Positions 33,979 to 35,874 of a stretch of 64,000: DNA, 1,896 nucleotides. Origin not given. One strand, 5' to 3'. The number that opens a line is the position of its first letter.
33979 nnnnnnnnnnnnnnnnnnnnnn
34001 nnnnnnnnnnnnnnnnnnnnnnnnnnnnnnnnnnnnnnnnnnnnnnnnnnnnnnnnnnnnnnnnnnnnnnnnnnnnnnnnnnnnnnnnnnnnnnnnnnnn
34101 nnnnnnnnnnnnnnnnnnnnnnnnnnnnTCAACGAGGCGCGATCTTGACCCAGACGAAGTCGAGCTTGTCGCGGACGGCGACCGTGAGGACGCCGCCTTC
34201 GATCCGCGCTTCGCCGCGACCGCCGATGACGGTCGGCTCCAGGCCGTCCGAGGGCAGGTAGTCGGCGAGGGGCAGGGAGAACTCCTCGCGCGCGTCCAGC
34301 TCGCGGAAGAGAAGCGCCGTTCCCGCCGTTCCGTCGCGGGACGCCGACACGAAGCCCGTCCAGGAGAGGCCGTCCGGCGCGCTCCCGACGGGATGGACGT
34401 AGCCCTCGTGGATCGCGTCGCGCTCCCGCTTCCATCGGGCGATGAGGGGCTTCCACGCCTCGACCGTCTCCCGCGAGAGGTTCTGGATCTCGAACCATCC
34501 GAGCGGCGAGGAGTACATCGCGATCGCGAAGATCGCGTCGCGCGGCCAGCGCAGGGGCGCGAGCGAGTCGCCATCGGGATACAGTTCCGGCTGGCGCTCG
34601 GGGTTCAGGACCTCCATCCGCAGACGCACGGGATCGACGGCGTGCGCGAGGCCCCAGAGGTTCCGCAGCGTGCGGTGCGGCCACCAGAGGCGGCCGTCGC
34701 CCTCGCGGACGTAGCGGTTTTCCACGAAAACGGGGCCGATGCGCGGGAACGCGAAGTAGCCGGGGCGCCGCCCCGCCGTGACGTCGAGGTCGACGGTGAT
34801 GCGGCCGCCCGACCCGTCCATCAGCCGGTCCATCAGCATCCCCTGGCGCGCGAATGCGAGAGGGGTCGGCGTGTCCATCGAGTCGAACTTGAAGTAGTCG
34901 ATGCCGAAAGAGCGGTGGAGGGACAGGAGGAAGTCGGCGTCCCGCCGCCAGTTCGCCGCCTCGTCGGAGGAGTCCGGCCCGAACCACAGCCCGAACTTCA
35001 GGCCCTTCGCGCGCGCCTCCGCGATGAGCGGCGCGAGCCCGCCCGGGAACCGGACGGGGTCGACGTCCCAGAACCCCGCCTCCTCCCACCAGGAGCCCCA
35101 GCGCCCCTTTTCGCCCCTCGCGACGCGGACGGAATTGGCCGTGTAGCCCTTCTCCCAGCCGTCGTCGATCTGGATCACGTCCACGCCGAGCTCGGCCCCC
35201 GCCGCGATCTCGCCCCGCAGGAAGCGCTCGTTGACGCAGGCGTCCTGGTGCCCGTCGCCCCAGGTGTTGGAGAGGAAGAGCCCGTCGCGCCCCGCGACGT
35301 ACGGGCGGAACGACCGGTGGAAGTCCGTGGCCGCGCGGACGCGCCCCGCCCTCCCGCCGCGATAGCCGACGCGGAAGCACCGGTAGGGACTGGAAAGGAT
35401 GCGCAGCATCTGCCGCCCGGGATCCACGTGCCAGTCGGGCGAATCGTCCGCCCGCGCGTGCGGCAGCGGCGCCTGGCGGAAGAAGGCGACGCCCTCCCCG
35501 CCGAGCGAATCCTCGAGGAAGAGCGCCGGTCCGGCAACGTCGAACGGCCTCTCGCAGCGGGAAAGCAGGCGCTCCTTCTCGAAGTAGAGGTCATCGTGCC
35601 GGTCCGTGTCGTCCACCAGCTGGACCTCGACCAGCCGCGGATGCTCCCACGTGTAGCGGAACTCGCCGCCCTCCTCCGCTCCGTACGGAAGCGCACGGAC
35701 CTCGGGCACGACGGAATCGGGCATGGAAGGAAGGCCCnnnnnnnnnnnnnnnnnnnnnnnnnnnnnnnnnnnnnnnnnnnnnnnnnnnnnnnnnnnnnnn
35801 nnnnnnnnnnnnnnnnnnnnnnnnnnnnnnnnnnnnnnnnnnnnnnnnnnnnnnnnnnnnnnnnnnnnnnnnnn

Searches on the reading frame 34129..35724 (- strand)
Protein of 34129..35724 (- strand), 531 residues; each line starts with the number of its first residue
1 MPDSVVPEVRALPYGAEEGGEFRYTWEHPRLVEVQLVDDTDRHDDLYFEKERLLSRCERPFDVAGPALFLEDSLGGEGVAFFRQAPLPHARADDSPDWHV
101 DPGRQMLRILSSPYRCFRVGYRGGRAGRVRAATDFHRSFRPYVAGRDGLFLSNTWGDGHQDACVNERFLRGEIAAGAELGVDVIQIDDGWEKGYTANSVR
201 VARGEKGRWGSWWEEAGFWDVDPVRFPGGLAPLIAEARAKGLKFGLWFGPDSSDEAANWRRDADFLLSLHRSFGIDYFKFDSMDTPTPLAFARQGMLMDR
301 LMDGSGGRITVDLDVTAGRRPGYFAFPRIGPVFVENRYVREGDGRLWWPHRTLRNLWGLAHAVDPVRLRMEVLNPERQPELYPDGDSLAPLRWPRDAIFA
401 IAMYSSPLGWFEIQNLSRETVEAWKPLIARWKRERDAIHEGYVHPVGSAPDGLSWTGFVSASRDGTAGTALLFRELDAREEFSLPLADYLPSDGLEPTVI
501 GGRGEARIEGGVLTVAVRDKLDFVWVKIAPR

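Call 12: search_protein_families(library=pfam, proteins=[window:34129-35724:-], max_evalue=0.01)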
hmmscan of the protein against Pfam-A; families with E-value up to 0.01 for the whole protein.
window:34129-35724:- (531 aa): 1 family
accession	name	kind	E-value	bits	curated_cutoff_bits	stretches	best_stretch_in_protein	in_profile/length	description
PF02065.24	Melibiase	-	4.3e-07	29.7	27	1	165-268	56-145/347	Melibiase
